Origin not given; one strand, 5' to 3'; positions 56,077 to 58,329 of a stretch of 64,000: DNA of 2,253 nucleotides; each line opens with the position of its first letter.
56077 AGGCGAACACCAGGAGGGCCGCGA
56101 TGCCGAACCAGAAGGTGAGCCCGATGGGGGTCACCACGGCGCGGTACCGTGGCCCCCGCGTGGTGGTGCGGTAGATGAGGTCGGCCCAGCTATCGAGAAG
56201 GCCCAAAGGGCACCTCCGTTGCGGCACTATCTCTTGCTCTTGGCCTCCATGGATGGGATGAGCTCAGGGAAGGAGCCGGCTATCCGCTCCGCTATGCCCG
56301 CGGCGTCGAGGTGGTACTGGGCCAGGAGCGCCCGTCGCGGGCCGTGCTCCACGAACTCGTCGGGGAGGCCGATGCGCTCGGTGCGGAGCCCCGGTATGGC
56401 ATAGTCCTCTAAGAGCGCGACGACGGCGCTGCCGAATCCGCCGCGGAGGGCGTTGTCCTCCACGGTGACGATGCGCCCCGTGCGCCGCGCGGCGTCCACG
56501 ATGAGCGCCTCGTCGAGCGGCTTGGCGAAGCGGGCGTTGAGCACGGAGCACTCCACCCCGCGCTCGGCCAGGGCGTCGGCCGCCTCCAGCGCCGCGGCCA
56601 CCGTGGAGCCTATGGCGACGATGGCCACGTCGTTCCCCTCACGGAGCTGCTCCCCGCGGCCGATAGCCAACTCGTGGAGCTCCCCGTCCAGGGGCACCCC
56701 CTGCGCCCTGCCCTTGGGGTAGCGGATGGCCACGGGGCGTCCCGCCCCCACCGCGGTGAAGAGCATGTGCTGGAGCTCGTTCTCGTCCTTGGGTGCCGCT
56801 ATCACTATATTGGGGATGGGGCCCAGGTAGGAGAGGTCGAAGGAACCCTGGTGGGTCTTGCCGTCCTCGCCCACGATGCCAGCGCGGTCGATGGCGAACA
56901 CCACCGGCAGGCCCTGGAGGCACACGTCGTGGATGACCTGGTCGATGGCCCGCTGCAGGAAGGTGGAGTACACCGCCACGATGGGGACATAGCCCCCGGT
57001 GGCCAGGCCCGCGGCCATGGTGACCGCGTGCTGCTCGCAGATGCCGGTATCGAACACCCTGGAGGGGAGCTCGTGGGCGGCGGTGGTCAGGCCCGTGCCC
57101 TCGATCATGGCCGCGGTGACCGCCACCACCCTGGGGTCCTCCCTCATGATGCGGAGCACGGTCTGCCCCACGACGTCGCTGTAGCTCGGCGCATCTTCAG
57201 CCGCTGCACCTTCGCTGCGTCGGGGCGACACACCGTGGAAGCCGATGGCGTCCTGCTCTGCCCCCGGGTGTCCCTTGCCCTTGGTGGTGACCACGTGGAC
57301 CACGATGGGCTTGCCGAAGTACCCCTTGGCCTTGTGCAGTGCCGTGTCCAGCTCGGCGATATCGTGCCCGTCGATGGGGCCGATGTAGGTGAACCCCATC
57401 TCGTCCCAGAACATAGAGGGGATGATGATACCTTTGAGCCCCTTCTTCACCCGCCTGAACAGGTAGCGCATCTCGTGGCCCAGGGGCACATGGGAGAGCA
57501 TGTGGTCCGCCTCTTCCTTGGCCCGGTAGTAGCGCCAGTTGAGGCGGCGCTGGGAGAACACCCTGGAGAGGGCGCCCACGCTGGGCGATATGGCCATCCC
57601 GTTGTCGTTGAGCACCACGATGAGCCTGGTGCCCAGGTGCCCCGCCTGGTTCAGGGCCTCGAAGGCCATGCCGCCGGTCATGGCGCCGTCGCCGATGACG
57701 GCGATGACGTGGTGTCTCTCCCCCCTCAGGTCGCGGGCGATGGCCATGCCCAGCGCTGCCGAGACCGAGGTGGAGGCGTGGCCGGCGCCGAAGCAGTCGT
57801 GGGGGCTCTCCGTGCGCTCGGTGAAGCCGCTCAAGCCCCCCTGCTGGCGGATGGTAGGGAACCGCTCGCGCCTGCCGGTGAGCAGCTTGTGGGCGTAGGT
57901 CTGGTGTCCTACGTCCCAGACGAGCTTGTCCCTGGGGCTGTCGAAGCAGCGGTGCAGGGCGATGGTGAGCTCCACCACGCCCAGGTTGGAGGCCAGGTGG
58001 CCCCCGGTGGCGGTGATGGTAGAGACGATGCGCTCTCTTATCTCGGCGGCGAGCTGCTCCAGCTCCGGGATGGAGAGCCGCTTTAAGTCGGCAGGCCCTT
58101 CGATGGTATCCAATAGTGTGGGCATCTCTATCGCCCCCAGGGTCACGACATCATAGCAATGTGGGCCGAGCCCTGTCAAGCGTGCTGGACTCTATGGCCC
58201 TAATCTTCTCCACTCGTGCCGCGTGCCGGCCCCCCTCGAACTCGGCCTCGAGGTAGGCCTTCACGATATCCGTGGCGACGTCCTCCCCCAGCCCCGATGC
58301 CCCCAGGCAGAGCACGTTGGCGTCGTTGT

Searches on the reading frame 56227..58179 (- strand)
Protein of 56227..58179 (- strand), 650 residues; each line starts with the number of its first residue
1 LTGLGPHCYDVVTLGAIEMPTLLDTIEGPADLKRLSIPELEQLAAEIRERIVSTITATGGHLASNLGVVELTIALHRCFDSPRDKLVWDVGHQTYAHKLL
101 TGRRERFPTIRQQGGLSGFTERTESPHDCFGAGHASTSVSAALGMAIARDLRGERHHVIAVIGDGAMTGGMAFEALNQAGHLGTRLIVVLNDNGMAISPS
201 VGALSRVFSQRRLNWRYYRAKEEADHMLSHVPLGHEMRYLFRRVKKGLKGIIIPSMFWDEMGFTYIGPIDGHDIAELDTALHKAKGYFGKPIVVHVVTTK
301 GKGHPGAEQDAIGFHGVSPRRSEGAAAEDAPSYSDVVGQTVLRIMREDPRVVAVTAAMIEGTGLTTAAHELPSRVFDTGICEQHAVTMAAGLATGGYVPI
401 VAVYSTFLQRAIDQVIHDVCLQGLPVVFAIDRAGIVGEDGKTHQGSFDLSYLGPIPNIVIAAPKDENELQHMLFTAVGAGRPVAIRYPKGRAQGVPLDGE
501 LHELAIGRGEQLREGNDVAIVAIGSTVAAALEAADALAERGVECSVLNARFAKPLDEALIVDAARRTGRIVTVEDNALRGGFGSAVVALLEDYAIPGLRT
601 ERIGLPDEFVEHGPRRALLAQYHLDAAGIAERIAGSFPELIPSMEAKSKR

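Call 37: search_protein_families(library=pfam, proteins=[window:56227-58179:-], max_evalue=0.00001)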
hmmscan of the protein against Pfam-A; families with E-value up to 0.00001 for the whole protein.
window:56227-58179:- (650 aa): 5 families
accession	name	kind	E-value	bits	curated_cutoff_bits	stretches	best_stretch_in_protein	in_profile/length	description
PF13292.11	DXP_synthase_N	-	2e-118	395.1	21.2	1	23-298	1-274/274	1-deoxy-D-xylulose-5-phosphate synthase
PF02779.29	Transket_pyr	-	1e-44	152.7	27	1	331-491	3-171/174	Transketolase, pyrimidine binding domain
PF02780.25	Transketolase_C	-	3.1e-34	118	25.9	1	507-629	1-124/124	Transketolase, C-terminal domain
PF00456.26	Transketolase_N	-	5.7e-09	35.8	22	0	155-202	144-192/334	Transketolase, thiamine diphosphate binding domain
PF00676.26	E1_dh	-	1.9e-07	30.8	22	1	135-200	103-168/300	Dehydrogenase E1 component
